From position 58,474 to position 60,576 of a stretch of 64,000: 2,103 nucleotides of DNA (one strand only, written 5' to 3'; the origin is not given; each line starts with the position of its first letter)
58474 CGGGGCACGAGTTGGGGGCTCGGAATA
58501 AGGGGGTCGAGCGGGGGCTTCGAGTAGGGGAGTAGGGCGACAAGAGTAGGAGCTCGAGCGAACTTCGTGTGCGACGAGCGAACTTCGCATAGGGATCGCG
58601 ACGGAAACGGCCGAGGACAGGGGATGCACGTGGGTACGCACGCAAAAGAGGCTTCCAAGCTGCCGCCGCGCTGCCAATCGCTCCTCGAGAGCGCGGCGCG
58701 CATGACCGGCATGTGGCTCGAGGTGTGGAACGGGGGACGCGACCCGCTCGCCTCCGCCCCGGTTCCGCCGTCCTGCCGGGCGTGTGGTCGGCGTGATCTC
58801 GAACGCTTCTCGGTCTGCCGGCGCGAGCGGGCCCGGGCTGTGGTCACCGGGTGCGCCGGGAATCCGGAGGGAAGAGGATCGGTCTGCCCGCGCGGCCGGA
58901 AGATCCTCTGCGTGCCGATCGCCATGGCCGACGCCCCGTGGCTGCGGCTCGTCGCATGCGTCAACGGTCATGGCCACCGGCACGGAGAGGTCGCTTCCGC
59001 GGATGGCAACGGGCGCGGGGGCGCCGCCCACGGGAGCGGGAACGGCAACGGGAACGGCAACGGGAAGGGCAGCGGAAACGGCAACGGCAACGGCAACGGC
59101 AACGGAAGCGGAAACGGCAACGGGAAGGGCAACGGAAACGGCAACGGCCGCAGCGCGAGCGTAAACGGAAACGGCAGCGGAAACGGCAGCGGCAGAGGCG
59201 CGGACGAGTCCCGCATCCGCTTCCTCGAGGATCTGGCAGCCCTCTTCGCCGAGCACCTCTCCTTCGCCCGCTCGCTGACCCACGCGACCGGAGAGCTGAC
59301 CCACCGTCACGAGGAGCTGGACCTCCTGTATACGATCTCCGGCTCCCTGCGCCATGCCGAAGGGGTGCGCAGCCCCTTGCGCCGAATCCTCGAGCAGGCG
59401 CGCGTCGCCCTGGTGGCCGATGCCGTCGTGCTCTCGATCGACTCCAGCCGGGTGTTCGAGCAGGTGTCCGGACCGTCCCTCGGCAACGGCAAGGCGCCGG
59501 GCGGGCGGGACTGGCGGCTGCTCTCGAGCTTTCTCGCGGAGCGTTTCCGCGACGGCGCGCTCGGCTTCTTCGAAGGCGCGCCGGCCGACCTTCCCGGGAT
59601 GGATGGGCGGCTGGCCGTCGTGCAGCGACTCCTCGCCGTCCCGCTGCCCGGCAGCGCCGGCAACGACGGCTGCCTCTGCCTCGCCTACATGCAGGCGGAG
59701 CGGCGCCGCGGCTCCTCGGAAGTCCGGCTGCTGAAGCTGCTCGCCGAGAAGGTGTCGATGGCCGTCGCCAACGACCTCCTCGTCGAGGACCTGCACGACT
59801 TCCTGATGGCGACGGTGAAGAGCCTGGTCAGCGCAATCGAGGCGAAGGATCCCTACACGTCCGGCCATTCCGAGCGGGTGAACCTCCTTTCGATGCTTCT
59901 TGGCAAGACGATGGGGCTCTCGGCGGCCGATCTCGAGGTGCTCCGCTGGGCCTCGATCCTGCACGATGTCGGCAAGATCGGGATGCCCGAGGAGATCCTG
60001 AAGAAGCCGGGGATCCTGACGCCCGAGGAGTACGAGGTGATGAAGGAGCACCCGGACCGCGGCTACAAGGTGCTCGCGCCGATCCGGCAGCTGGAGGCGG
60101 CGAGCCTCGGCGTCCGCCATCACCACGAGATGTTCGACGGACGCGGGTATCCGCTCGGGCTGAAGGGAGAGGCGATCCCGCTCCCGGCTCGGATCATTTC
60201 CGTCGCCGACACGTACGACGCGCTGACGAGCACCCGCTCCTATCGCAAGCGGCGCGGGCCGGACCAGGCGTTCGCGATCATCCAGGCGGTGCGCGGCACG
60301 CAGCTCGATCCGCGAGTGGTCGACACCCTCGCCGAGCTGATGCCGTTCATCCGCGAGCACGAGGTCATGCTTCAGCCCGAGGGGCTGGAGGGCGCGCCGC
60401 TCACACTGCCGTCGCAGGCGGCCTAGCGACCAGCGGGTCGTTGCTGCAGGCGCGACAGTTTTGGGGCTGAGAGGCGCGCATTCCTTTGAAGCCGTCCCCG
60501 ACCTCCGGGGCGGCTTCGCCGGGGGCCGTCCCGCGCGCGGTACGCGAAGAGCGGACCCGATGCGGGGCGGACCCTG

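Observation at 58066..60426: Pseudo-receiver gene plus HD-GYP phosphodiesterase with a Cys-rich sensor-like N-terminus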

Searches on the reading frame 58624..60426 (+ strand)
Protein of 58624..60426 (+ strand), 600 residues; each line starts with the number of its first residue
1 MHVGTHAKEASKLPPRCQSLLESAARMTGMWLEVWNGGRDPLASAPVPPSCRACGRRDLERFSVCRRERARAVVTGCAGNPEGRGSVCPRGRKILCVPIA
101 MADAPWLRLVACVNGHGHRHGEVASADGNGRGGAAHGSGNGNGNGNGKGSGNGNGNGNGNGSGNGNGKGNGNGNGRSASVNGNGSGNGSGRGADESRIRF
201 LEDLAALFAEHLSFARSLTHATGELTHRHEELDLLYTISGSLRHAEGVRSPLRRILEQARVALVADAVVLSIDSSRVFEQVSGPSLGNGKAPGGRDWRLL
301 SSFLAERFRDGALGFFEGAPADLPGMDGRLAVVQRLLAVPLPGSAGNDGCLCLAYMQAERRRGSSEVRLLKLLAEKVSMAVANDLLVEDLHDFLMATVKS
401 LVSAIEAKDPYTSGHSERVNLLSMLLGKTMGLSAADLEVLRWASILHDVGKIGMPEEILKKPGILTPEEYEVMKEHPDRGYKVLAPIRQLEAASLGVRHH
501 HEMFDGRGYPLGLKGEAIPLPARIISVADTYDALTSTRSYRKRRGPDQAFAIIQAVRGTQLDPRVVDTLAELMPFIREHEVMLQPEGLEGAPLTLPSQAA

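Call 3: search_protein_families(library=pfam, proteins=[window:58624-60426:+], max_evalue=1)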
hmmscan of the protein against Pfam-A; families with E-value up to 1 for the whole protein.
window:58624-60426:+ (600 aa): 6 families
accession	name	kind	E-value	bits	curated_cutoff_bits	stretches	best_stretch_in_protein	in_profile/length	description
PF13487.12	HD_5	-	2.5e-41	141.7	27.2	1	401-565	3-170/170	HD domain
PF01966.28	HD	-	1.3e-20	74.3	22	1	413-533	2-115/116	HD domain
PF23235.1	WH3_Lhr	-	0.15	12.8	27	1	321-348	19-46/95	Large helicase-related protein, winged-helix domain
PF13185.12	GAF_2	-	0.16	12.6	28.6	1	252-381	8-135/136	GAF domain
PF22584.1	CFAP143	-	0.21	11.8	27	1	134-190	110-163/437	Cilia- and flagella-associated protein 143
PF09851.14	SHOCT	-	0.91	9.8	27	0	463-475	13-25/28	Short C-terminal domain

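Call 9: find_homologous_proteins(query=window:58624-60423:+, max_evalue=1e-10)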
Query window:58624-60423:+ (600 aa): 254 proteins with E <= 1e-10 among 8000 candidates; the best 120 are listed.
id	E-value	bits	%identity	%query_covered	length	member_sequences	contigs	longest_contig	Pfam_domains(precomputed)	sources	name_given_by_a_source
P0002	0.0e+0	1344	100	100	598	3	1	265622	PF13487.13,PF01966.29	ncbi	ncbi:MAG: HD-GYP domain-containing protein [Candidatus Eisenbacteria bacterium]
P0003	2.9e-137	477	56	69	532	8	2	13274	PF13185.13,PF13487.13,PF01966.29,PF01590.33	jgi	-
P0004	2.7e-133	464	57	66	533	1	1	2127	PF13487.13,PF01966.29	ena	-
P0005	4.2e-132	460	58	67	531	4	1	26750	PF13185.13,PF13487.13,PF01966.29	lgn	-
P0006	3.6e-130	453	60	66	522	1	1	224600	PF13487.13,PF01966.29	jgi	jgi:hypothetical protein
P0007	7.1e-130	452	55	66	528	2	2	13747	PF13185.13,PF13487.13,PF01966.29,PF01590.33,PF13492.13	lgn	-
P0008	9.4e-130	452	59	64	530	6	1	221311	PF13185.13,PF13487.13,PF01966.29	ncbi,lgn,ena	-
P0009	1.6e-129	451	57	68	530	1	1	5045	PF13185.13,PF13487.13,PF01966.29,PF01590.33,PF13492.13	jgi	jgi:hypothetical protein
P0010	2.4e-129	451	54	70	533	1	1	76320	PF13185.13,PF13487.13,PF01966.29,PF01590.33,PF13492.13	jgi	jgi:HD-GYP domain-containing protein (c-di-GMP phosphodiesterase class II)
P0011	8.3e-129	449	54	64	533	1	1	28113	PF13487.13,PF01966.29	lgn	-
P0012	1.7e-128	448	58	65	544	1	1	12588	PF13185.13,PF13487.13,PF01966.29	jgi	jgi:HD-GYP domain-containing protein (c-di-GMP phosphodiesterase class II)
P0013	3.2e-128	447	56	66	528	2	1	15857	PF13487.13,PF01966.29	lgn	-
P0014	3.7e-126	440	58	65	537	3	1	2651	PF13487.13,PF01966.29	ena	-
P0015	3.9e-126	440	56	69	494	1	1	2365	PF13487.13,PF01966.29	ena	-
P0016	4.0e-125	437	57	65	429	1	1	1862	PF13487.13,PF01966.29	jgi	jgi:HD-GYP domain-containing protein (c-di-GMP phosphodiesterase class II)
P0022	3.3e-119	417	41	95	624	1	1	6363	PF13487.13,PF01966.29,PF10114.16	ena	-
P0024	1.3e-115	405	47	69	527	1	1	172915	PF13487.13,PF01966.29,PF01590.33,PF10114.16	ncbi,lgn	ncbi:MAG: HD domain-containing protein [Candidatus Eisenbacteria bacterium]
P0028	2.8e-113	398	41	95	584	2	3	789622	PF13487.13,PF01966.29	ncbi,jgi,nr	ncbi:MAG: HD domain-containing protein [Candidatus Eisenbacteria bacterium]|nr:HD domain-containing 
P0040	1.1e-106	376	48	66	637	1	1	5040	PF13487.13,PF01966.29,PF10114.16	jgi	jgi:HD-GYP domain-containing protein (c-di-GMP phosphodiesterase class II)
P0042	4.1e-105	371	38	96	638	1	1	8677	PF13487.13,PF01966.29,PF10114.16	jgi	jgi:HD-GYP domain-containing protein (c-di-GMP phosphodiesterase class II)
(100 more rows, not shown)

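Call 12: find_encoding_contigs(protein=P0028, flank=6000, max_places=3)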
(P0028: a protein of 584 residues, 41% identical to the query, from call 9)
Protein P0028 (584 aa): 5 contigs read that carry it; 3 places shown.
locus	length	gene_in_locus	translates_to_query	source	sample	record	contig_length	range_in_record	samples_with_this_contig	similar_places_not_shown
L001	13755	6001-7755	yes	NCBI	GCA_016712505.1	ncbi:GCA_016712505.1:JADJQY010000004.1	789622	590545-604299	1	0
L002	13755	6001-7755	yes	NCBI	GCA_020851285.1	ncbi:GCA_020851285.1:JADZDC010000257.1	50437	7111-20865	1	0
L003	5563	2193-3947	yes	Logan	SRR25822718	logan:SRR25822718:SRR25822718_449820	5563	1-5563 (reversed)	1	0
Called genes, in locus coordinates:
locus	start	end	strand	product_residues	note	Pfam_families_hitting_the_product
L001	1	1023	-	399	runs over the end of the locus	PF13177:DNA_pol3_delta2, PF09115:DNApol3-delta_C (weak)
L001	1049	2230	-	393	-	PF01551:Peptidase_M23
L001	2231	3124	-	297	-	PF18075:FtsX_ECD, PF02687:FtsX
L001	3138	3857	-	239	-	PF00005:ABC_tran, PF13304:AAA_21 (faint)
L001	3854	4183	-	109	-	PF01479:S4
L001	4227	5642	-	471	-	PF13623:SurA_N_2 (weak), PF13624:SurA_N_3, PF09312:SurA_N, PF13145:Rotamase_2, PF00639:Rotamase, PF13616:Rotamase_3, PF00639:Rotamase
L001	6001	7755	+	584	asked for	PF01966:HD, PF13487:HD_5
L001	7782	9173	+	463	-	PF02415:Chlam_PMP (faint), PF13229:Beta_helix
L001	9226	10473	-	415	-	PF09594:GT87 (weak)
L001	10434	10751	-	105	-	PF04026:SpoVG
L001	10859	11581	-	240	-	PF00106:adh_short, PF08659:KR, PF13561:adh_short_C2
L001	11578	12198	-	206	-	PF01227:GTP_cyclohydroI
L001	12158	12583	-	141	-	PF01242:PTPS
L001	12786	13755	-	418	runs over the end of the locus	PF01368:DHH, PF02272:DHHA1 (weak)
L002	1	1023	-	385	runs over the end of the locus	PF13177:DNA_pol3_delta2, PF09115:DNApol3-delta_C (weak)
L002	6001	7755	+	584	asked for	PF01966:HD, PF13487:HD_5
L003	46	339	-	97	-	PF01479:S4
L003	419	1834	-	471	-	PF13623:SurA_N_2 (weak), PF13624:SurA_N_3, PF09312:SurA_N, PF13145:Rotamase_2, PF13616:Rotamase_3, PF00639:Rotamase, PF13616:Rotamase_3, PF00639:Rotamase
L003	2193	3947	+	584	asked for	PF01966:HD, PF13487:HD_5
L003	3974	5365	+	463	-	PF02415:Chlam_PMP (faint), PF13229:Beta_helix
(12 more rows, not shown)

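Call 13: find_encoding_contigs(protein=P0006, flank=6000, max_places=3)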
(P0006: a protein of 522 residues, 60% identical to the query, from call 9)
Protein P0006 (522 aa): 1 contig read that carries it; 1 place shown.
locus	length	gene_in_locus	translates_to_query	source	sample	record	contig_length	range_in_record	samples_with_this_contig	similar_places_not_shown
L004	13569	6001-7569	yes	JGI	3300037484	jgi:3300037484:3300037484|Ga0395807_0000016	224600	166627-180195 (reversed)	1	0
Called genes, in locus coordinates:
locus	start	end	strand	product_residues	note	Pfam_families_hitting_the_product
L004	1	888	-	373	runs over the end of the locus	PF13177:DNA_pol3_delta2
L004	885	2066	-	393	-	PF01551:Peptidase_M23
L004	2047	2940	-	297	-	PF18075:FtsX_ECD, PF02687:FtsX (weak)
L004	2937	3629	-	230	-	PF00005:ABC_tran, PF13304:AAA_21 (faint)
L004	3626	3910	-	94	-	PF01479:S4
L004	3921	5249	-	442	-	PF13624:SurA_N_3, PF09312:SurA_N, PF13623:SurA_N_2, PF13145:Rotamase_2, PF13616:Rotamase_3, PF00639:Rotamase, PF13616:Rotamase_3, PF00639:Rotamase, +1 more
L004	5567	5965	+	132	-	-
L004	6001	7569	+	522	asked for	PF13487:HD_5, PF01966:HD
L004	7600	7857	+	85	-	PF02597:ThiS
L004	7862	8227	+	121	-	PF02391:MoaE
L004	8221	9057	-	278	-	PF00294:PfkB (faint)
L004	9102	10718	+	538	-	-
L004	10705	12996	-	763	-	PF04389:Peptidase_M28, PF13860:FlgD_ig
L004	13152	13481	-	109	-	PF00085:Thioredoxin, PF13098:Thioredoxin_2, PF13905:Thioredoxin_8 (faint)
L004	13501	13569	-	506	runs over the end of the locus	PF00171:Aldedh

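Call 15: find_encoding_contigs(protein=P0008, flank=6000, max_places=2)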
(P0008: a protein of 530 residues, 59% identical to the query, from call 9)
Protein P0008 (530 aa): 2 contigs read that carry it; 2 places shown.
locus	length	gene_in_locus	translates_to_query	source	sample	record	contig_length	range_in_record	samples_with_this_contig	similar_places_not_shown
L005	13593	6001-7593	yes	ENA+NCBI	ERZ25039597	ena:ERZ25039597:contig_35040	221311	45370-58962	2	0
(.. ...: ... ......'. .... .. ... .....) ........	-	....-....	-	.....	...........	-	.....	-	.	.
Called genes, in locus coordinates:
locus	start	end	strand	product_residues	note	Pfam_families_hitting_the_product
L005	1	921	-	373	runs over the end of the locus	PF13177:DNA_pol3_delta2, PF00004:AAA (faint)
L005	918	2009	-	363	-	PF01551:Peptidase_M23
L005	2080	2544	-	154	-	PF02687:FtsX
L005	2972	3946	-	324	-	PF01479:S4, PF00005:ABC_tran, PF13304:AAA_21 (faint)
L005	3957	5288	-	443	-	PF13623:SurA_N_2, PF13624:SurA_N_3, PF09312:SurA_N, PF13145:Rotamase_2, PF13616:Rotamase_3, PF00639:Rotamase, PF13616:Rotamase_3, PF00639:Rotamase, +1 more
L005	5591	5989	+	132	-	-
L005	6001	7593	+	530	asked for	PF13185:GAF_2 (weak), PF13487:HD_5, PF01966:HD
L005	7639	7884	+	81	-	PF02597:ThiS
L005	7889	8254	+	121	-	PF02391:MoaE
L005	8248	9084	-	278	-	PF00294:PfkB (faint)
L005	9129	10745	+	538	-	-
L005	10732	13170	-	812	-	PF04389:Peptidase_M28, PF13860:FlgD_ig (weak)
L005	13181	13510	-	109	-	PF00085:Thioredoxin, PF13098:Thioredoxin_2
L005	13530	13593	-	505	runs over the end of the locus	PF00171:Aldedh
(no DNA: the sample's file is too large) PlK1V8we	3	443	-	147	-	?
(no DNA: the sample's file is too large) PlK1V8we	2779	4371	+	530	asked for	PF13185:GAF_2 (weak), PF13487:HD_5, PF01966:HD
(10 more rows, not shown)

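Call 16: find_encoding_contigs(protein=P0003, flank=6000, max_places=2)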
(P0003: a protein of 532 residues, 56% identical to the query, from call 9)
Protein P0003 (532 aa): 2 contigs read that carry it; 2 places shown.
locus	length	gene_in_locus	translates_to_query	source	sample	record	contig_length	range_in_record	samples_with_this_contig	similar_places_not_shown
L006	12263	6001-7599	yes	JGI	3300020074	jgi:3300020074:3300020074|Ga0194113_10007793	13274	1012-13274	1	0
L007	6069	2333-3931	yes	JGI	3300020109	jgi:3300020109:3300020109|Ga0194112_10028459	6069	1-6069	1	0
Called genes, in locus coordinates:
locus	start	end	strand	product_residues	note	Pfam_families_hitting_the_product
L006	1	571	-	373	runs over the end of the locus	PF13177:DNA_pol3_delta2, PF13191:AAA_16 (faint)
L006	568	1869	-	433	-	PF01551:Peptidase_M23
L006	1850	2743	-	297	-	PF18075:FtsX_ECD, PF02687:FtsX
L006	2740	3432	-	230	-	PF00005:ABC_tran, PF13191:AAA_16 (faint), PF13304:AAA_21 (faint)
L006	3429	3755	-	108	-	PF01479:S4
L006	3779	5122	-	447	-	PF13624:SurA_N_3, PF09312:SurA_N, PF13623:SurA_N_2, PF13145:Rotamase_2, PF13616:Rotamase_3, PF00639:Rotamase, PF13616:Rotamase_3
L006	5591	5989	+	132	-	-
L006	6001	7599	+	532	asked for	PF01590:GAF (weak), PF13185:GAF_2, PF13487:HD_5, PF01966:HD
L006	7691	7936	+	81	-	PF02597:ThiS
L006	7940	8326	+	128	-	PF02391:MoaE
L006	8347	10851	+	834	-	PF13428:TPR_14 (faint), PF13431:TPR_17 (faint), PF12895:ANAPC3 (faint), PF23914:TPR_CcmH_CycH (faint), PF25063:ARM_TT21_C (weak), PF13424:TPR_12 (weak), PF14559:TPR_19 (weak), PF13432:TPR_16 (weak), +9 more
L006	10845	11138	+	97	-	-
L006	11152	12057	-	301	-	PF13578:Methyltransf_24 (weak)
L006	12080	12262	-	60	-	?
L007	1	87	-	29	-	?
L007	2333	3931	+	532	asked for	PF01590:GAF (weak), PF13185:GAF_2, PF13487:HD_5, PF01966:HD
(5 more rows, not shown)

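Call 62: search_protein_families(library=pfam, proteins=[P0022, P0024, P0040, P0042, P0028, P0006, P0003], max_evalue=0.01)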
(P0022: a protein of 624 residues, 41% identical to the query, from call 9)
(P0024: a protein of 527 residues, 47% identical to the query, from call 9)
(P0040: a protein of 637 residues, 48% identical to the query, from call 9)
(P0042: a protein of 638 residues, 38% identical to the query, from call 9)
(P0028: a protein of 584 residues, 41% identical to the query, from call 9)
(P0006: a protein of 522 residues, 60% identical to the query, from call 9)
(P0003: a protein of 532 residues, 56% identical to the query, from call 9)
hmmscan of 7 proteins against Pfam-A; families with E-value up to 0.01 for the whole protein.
P0022 (624 aa): 5 families
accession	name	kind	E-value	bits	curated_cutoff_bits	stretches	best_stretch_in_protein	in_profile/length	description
PF13487.12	HD_5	-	9e-39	133.4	27.2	1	435-599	3-170/170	HD domain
PF01966.28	HD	-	4.8e-16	59.5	22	1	447-567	2-115/116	HD domain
PF10114.15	PocR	-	4.1e-06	27.1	23.9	1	22-117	5-100/162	Sensory domain found in PocR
PF13492.12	GAF_3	-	0.0035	18.2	27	0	287-417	8-129/129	GAF domain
PF13185.12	GAF_2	-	0.0086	16.7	28.6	0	284-414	7-134/136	GAF domain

P0024 (527 aa): 7 families
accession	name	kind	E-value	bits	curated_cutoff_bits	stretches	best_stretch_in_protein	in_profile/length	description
PF13487.12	HD_5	-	1.1e-37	129.9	27.2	1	331-496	2-170/170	HD domain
PF01966.28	HD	-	1.8e-19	70.6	22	1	344-464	2-115/116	HD domain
PF01590.32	GAF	-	4.3e-08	34.2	22.4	1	179-312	2-133/133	GAF domain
PF10114.15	PocR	-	2.5e-07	31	23.9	1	12-106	6-100/162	Sensory domain found in PocR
PF13185.12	GAF_2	-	0.00029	21.5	28.6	1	179-312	4-135/136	GAF domain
PF13492.12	GAF_3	-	0.0012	19.7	27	1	184-314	7-129/129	GAF domain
PF08668.18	HDOD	-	0.0046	16.9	22.9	1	341-399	93-149/196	HDOD domain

P0040 (637 aa): 4 families
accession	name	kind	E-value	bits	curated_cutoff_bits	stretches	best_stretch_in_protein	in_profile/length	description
PF13487.12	HD_5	-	6.3e-40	137.1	27.2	1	448-612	3-170/170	HD domain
PF01966.28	HD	-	2.7e-17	63.6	22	1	460-580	2-115/116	HD domain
PF10114.15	PocR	-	1.5e-06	28.5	23.9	1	14-109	5-100/162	Sensory domain found in PocR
PF11020.14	DUF2610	-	0.0019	18.5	21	1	587-631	25-69/81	Domain of unknown function (DUF2610)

P0042 (638 aa): 4 families
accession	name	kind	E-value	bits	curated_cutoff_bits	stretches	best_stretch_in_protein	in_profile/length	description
PF13487.12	HD_5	-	6.1e-39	133.9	27.2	1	449-613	3-170/170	HD domain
PF01966.28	HD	-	6.7e-17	62.3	22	1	461-581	2-115/116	HD domain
PF10114.15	PocR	-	2.7e-08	34.2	23.9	1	14-109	5-100/162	Sensory domain found in PocR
PF11020.14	DUF2610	-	0.00087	19.6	21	1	588-632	25-69/81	Domain of unknown function (DUF2610)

P0028 (584 aa): 4 families
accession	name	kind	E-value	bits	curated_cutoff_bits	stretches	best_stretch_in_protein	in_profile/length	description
PF13487.12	HD_5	-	3.6e-35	121.6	27.2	1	388-553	2-170/170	HD domain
PF01966.28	HD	-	1.2e-16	61.5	22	1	401-521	2-115/116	HD domain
PF10114.15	PocR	-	5e-05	23.6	23.9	1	12-96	6-90/162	Sensory domain found in PocR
PF01590.32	GAF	-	0.0026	18.7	22.4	0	240-369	6-133/133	GAF domain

P0006 (522 aa): 5 families
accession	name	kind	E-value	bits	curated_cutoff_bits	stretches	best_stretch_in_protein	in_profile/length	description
PF13487.12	HD_5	-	3.1e-35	121.9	27.2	1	322-486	3-170/170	HD domain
PF01966.28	HD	-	8.8e-18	65.1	22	1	334-454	2-115/116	HD domain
PF13185.12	GAF_2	-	3.9e-05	24.3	28.6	1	172-302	7-135/136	GAF domain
PF13492.12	GAF_3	-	0.00059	20.7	27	1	174-303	7-128/129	GAF domain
PF01590.32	GAF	-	0.00088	20.2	22.4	1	172-302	5-133/133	GAF domain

P0003 (532 aa): 5 families
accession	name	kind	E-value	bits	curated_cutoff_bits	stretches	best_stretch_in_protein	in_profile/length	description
PF13487.12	HD_5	-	1.4e-37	129.5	27.2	1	330-494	3-170/170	HD domain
PF01966.28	HD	-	1.2e-18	67.9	22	1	342-462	2-115/116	HD domain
PF13185.12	GAF_2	-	2.1e-08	34.9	28.6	1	174-310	2-135/136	GAF domain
PF01590.32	GAF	-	5.5e-07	30.6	22.4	1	176-310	2-133/133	GAF domain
PF13492.12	GAF_3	-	6.9e-05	23.7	27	1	179-312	5-129/129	GAF domain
